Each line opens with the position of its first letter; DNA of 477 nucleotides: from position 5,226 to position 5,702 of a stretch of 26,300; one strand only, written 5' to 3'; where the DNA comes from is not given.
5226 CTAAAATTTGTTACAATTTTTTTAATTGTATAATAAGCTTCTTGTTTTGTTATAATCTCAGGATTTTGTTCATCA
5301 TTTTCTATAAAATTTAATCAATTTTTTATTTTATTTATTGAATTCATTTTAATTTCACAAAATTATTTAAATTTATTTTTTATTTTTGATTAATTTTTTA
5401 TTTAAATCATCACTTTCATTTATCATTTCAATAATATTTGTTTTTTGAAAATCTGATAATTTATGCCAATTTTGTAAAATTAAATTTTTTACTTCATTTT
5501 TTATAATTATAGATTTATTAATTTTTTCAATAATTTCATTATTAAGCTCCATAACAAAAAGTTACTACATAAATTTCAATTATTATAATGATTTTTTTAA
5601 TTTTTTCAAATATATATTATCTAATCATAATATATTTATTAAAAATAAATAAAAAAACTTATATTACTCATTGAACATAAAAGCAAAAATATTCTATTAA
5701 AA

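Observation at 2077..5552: Compact four-gene cassette built around a tandem-palm cyclase-like protein: candidate undescribed nucleotide-signalling/conflict system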

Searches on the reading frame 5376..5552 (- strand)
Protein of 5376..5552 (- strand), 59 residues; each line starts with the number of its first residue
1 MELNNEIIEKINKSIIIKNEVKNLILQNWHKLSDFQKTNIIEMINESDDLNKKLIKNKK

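Call 7: search_protein_families(library=pfam, max_evalue=1, proteins=[window:5376-5552:-])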
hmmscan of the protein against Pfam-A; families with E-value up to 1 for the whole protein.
seq(59 aa): 1 family
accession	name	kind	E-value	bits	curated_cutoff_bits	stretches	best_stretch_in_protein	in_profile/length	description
PF09011.16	HMG_box_2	-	0.056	14.6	22.4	1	14-46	27-59/72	HMG-box domain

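Call 8: search_protein_families(library=padloc, max_evalue=1, proteins=[window:5376-5552:-])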
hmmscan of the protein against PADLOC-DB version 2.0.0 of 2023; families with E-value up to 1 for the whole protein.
seq(59 aa): 0 families

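Call 9: search_protein_families(library=ncbifam, max_evalue=1, proteins=[window:5376-5552:-])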
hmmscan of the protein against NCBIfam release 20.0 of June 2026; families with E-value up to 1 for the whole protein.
seq(59 aa): 1 family
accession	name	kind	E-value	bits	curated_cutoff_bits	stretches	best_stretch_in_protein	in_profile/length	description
NF009672.0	PRK13193.1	equivalog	0.037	13.7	271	1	6-43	21-59/209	pyroglutamyl-peptidase I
